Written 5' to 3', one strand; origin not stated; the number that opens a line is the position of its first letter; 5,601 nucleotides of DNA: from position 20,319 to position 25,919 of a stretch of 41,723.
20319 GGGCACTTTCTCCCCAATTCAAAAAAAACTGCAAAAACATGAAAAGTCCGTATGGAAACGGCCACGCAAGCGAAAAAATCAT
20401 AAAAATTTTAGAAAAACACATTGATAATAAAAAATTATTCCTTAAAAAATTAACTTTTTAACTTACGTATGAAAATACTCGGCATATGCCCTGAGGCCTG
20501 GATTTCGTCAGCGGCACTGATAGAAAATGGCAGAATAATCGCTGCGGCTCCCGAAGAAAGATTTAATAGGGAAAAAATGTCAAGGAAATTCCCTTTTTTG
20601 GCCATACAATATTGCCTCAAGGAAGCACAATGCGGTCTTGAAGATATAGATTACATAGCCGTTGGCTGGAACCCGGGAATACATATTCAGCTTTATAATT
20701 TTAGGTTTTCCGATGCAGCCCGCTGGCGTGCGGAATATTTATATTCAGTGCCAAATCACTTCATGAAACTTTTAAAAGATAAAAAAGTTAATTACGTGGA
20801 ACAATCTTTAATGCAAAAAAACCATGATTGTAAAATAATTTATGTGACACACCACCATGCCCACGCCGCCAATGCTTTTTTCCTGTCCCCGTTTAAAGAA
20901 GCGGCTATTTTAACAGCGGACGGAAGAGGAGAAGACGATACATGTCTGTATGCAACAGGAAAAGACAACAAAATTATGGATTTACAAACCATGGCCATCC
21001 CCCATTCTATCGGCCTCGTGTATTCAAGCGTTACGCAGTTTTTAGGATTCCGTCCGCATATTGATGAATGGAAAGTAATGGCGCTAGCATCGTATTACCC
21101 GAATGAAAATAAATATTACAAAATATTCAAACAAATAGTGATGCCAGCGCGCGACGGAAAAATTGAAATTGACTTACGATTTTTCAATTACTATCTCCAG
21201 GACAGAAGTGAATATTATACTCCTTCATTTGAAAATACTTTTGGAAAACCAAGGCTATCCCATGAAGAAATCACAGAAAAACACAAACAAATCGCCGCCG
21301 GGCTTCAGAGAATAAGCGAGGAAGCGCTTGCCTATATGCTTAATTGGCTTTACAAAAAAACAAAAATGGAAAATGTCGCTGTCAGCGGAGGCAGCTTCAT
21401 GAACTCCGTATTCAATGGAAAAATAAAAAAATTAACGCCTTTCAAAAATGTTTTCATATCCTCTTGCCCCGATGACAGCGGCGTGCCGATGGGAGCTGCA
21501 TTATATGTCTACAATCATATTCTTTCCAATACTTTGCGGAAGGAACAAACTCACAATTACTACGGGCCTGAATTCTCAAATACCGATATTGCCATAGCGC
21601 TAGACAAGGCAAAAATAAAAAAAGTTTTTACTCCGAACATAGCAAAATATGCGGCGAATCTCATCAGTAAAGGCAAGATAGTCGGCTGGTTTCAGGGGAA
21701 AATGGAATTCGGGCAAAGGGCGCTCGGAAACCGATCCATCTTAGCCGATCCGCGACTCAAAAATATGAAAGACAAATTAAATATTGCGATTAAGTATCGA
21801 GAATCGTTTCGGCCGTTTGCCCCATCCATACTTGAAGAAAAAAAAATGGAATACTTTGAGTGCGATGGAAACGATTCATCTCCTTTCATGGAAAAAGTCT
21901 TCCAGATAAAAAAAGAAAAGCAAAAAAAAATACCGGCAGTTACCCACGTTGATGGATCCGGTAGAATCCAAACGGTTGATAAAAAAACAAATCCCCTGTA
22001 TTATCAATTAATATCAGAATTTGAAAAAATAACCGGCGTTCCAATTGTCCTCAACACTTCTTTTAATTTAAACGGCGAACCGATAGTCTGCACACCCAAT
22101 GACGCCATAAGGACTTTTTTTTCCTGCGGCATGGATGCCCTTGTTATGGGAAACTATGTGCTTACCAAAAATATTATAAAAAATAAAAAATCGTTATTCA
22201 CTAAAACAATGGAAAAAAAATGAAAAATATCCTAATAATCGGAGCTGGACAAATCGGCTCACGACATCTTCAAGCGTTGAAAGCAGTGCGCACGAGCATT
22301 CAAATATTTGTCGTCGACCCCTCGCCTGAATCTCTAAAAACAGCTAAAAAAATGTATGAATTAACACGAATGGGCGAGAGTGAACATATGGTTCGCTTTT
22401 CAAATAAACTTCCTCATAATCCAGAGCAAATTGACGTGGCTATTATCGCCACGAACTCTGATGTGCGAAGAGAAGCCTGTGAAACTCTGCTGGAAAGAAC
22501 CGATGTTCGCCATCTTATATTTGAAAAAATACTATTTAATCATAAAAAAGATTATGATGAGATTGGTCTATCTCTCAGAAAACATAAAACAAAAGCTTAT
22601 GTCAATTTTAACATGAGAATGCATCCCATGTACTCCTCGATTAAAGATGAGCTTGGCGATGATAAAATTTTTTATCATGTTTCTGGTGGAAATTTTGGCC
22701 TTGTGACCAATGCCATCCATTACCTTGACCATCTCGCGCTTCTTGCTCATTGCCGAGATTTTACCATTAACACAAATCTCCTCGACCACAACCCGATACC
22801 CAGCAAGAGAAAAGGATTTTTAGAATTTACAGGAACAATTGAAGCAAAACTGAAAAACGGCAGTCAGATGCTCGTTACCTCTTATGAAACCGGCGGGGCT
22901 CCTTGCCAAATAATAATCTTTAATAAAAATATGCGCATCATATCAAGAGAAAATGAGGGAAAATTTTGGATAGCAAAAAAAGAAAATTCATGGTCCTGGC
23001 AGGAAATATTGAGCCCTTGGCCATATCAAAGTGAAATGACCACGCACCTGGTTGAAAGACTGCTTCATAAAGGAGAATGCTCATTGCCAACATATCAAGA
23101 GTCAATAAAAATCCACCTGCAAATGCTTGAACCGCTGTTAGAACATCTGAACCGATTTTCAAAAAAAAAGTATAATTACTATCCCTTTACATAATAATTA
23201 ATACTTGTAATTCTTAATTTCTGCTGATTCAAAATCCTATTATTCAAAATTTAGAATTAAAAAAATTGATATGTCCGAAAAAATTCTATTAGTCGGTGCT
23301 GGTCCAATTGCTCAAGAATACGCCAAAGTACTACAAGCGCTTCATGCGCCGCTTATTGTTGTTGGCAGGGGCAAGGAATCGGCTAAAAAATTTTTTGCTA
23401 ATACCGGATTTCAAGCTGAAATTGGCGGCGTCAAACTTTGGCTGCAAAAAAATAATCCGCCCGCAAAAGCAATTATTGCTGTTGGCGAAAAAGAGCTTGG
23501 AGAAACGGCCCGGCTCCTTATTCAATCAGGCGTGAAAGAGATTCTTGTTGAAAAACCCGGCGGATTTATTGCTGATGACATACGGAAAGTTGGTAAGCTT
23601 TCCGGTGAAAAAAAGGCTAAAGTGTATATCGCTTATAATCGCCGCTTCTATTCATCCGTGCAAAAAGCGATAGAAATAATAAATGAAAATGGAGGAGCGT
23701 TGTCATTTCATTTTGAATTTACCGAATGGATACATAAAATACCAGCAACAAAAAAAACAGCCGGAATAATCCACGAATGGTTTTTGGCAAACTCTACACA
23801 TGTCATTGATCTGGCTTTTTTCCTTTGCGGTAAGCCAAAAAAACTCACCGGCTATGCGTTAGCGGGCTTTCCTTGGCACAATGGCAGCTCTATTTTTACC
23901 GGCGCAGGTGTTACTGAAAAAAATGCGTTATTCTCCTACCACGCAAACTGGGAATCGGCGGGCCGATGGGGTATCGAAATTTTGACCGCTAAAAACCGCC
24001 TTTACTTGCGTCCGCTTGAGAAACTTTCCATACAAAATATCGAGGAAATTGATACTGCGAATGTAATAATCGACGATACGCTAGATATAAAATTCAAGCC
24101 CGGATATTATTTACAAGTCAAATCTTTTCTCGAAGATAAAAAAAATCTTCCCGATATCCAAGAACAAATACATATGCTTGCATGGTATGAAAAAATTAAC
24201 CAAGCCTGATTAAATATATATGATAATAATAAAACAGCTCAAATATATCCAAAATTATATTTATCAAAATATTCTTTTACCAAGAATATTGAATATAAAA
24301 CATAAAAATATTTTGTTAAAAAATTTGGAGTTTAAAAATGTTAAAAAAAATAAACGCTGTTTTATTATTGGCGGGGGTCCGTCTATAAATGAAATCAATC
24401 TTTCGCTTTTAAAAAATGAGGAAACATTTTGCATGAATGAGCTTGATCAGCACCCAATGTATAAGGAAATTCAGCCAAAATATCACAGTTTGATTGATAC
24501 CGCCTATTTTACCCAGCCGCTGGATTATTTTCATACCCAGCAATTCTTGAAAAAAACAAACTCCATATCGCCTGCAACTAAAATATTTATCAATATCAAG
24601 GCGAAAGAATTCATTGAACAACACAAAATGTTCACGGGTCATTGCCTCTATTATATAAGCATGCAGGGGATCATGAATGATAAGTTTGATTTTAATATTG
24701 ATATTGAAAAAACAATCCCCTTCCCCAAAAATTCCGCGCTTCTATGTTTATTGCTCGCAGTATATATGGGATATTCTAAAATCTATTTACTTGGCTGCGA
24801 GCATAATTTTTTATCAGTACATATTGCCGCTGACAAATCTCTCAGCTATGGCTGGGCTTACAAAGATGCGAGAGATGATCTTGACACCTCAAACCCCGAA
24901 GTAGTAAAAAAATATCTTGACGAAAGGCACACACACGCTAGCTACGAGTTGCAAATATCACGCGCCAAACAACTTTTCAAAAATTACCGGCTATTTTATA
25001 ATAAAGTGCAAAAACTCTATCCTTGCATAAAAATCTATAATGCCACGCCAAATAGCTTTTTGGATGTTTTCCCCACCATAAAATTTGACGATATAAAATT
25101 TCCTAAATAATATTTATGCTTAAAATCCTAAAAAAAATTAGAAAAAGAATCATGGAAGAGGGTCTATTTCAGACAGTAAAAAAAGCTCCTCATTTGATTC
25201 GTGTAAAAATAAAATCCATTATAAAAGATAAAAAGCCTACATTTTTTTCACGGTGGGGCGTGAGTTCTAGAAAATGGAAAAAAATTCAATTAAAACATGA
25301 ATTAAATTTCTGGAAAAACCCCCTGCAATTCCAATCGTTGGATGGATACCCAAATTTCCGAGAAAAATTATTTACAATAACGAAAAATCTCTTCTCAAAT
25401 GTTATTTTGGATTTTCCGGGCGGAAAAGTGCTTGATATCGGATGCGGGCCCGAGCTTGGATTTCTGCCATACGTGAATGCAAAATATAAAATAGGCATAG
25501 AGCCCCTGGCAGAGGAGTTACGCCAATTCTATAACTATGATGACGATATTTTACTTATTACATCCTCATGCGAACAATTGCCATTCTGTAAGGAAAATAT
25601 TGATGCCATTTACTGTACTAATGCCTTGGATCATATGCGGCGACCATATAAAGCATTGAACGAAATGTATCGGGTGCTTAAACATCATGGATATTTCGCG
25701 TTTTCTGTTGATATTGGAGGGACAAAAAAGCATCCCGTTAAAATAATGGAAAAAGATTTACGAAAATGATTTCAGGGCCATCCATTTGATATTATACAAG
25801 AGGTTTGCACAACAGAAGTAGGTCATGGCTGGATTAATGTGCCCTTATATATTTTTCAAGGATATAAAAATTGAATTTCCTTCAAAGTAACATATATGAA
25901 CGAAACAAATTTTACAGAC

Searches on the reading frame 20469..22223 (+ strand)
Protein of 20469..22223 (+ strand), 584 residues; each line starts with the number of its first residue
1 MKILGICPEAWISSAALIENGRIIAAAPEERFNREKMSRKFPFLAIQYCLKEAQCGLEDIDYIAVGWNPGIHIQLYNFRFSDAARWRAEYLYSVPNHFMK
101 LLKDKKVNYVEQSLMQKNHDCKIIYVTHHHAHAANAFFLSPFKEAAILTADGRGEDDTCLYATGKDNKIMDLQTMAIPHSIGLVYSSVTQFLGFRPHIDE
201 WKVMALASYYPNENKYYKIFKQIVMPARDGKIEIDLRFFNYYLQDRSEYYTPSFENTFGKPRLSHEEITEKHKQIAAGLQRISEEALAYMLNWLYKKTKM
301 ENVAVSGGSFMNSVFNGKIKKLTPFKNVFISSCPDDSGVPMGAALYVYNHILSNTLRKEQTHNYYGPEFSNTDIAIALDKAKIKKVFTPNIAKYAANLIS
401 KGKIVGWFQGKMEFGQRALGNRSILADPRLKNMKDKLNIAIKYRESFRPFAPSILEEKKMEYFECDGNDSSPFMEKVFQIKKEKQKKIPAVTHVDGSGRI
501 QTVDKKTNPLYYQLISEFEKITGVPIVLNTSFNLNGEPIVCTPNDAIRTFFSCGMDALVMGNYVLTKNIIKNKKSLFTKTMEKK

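Call 4: search_protein_families(library=pfam, proteins=[window:20469-22223:+])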
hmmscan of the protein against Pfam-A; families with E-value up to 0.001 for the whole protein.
window:20469-22223:+ (584 aa): 4 families
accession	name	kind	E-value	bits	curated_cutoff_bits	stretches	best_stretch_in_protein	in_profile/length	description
PF16861.10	Carbam_trans_C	-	1.4e-74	249.7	27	1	396-567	1-170/170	Carbamoyltransferase C-terminus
PF02543.21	Carbam_trans_N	-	8e-51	173.9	24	1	2-345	1-346/346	Carbamoyltransferase N-terminus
PF00814.31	TsaD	-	2.2e-06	28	24.8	0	45-71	36-62/264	tRNA N6-adenosine threonylcarbamoyltransferase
PF22521.2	HypF_C_2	-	0.00024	21.4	27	1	268-342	162-240/241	Carbamoyltransferase, Kae1-like Domain, second subdomain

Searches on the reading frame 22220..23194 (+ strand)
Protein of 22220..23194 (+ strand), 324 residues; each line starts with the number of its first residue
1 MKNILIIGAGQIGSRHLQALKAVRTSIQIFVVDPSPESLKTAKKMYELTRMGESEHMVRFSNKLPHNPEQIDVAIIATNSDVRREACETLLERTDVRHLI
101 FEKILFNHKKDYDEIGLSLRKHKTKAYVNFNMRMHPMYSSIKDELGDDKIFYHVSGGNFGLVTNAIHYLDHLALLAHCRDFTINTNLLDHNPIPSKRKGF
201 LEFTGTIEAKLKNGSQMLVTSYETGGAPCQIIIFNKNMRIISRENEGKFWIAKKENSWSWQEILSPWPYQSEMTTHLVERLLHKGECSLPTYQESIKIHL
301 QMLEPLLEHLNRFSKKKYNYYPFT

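Call 4: search_protein_families(library=pfam, proteins=[window:22220-23194:+])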
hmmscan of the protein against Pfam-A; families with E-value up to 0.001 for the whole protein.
window:22220-23194:+ (324 aa): 2 families
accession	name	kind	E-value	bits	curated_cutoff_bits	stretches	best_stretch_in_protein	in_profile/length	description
PF01408.29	GFO_IDH_MocA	-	3e-09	38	24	1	3-130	2-120/120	Oxidoreductase family, NAD-binding Rossmann fold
PF02254.24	TrkA_N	-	6.9e-05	23.6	23.8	1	4-81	1-73/116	TrkA-N domain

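Call 8: search_protein_families(library=pfam, proteins=[window:22220-23194:+], max_evalue=1)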
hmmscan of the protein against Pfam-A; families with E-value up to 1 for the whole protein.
window:22220-23194:+ (324 aa): 13 families
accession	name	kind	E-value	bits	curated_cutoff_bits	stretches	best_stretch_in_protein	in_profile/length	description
PF01408.29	GFO_IDH_MocA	-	3e-09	38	24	1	3-130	2-120/120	Oxidoreductase family, NAD-binding Rossmann fold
PF02254.24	TrkA_N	-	6.9e-05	23.6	23.8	1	4-81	1-73/116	TrkA-N domain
PF03435.24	Sacchrp_dh_NADP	-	0.0016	19.2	25.1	1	4-44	1-41/129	Saccharopine dehydrogenase NADP binding domain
PF13241.12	NAD_binding_7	-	0.0021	19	22.1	1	2-87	8-79/104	Putative NAD(P)-binding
PF01488.26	Shikimate_DH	-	0.0026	18.3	24.3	1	2-89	13-97/138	Shikimate / quinate 5-dehydrogenase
PF22660.2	RS_preATP-grasp-like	-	0.0057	17.5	27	1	1-46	1-42/98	Ribonucleotide synthetase preATP-grasp domain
PF02558.23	ApbA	-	0.0057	16.7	22.2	1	4-93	1-89/150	Ketopantoate reductase PanE/ApbA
PF01118.30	Semialdhyde_dh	-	0.007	17.2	26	1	3-92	1-88/121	Semialdehyde dehydrogenase, NAD binding domain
PF02826.25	2-Hacid_dh_C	-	0.0081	16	25.1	1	2-51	37-88/178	D-isomer specific 2-hydroxyacid dehydrogenase, NAD binding domain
PF13649.12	Methyltransf_25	-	0.016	16.4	27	1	15-89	11-84/97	Methyltransferase domain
PF03807.23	F420_oxidored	-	0.038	15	21.6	1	4-59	2-58/94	NADP oxidoreductase coenzyme F420-dependent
PF02737.24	3HCDH_N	-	0.039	14.3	22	1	4-104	2-100/180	3-hydroxyacyl-CoA dehydrogenase, NAD binding domain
PF21223.3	TPPII_Ig-like-1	-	0.21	12.4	27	1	115-184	13-81/117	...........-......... II, first Ig-like domain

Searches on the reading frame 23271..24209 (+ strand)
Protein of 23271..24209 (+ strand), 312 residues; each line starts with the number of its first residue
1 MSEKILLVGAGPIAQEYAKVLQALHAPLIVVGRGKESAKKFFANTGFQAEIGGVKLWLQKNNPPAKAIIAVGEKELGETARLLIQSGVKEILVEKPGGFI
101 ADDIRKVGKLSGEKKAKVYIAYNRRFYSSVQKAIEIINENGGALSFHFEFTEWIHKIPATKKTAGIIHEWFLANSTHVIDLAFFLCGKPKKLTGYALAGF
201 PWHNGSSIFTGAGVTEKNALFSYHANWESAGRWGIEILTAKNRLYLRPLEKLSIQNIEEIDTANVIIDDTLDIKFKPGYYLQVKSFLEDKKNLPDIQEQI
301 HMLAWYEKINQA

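Call 4: search_protein_families(library=pfam, proteins=[window:23271-24209:+])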
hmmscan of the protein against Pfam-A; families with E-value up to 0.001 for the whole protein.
window:23271-24209:+ (312 aa): 2 families
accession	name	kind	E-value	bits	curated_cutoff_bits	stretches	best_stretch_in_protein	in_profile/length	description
PF01408.29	GFO_IDH_MocA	-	0.00035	21.7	24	1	4-121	2-119/120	Oxidoreductase family, NAD-binding Rossmann fold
PF01488.26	Shikimate_DH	-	0.0008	19.9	24.3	0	2-45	12-56/138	Shikimate / quinate 5-dehydrogenase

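Call 8: search_protein_families(library=pfam, proteins=[window:23271-24209:+], max_evalue=1)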
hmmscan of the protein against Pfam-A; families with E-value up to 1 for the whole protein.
window:23271-24209:+ (312 aa): 7 families
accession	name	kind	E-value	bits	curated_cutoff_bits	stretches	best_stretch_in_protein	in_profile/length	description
PF01408.29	GFO_IDH_MocA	-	0.00035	21.7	24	1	4-121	2-119/120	Oxidoreductase family, NAD-binding Rossmann fold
PF01488.26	Shikimate_DH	-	0.0008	19.9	24.3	1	2-45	12-56/138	Shikimate / quinate 5-dehydrogenase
PF00070.33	Pyr_redox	-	0.025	15.5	22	1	4-38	1-35/82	Pyridine nucleotide-disulphide oxidoreductase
PF22725.1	GFO_IDH_MocA_C3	-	0.026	15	27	1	167-238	42-117/124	GFO/IDH/MocA C-terminal domain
PF02826.25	2-Hacid_dh_C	-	0.04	13.7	25.1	1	3-39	37-73/178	D-isomer specific 2-hydroxyacid dehydrogenase, NAD binding domain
PF03435.24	Sacchrp_dh_NADP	-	0.18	12.6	25.1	0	5-45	1-43/129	Saccharopine dehydrogenase NADP binding domain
PF18525.6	Cas9_C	-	0.2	12.4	25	1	222-290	18-80/108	Cas9 C-terminal domain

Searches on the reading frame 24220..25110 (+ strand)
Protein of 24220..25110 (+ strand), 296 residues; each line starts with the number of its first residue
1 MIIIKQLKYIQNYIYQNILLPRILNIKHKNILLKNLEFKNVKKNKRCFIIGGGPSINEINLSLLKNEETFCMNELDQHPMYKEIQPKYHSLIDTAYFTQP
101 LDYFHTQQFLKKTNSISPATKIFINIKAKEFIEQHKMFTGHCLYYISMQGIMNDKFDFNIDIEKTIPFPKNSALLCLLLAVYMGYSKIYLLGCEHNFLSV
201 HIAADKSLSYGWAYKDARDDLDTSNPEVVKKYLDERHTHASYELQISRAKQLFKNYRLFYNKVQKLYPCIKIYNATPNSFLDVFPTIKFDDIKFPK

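Call 4: search_protein_families(library=pfam, proteins=[window:24220-25110:+])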
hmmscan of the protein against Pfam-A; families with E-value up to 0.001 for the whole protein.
window:24220-25110:+ (296 aa): 1 family
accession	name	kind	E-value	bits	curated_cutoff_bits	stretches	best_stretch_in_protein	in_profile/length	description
PF01973.23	MptE-like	-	5.7e-08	33.2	34.6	1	35-197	20-168/171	6-hydroxymethylpterin diphosphokinase MptE-like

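Call 8: search_protein_families(library=pfam, proteins=[window:24220-25110:+], max_evalue=1)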
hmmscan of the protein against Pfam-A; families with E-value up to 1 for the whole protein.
window:24220-25110:+ (296 aa): 2 families
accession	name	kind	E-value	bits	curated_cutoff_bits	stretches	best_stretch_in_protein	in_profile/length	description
PF01973.23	MptE-like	-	5.7e-08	33.2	34.6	1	35-197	20-168/171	6-hydroxymethylpterin diphosphokinase MptE-like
PF13434.12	Lys_Orn_oxgnase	-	0.041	13.5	21.3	1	39-133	183-275/339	L-lysine 6-monooxygenase/L-ornithine 5-monooxygenase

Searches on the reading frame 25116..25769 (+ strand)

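Call 4: search_protein_families(library=pfam, proteins=[window:25116-25769:+])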
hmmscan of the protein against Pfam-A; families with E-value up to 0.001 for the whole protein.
window:25116-25769:+ (217 aa): 6 families
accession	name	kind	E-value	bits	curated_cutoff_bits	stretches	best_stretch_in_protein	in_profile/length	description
PF08241.18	Methyltransf_11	-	7.8e-14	52.5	21.2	1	106-196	1-95/95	Methyltransferase domain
PF13649.12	Methyltransf_25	-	9.6e-09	36.3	27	1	105-192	1-97/97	Methyltransferase domain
PF13847.12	Methyltransf_31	-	9.5e-08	32.3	27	1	102-197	4-110/145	Methyltransferase domain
PF13489.12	Methyltransf_23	-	2.7e-07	30.9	27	1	99-198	20-118/164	Methyltransferase domain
PF01209.24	Ubie_methyltran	-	0.00018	21.4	20.1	1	143-194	98-149/233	ubiE/COQ5 methyltransferase family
PF08242.18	Methyltransf_12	-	0.00029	21.9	30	1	146-194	49-98/98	Methyltransferase domain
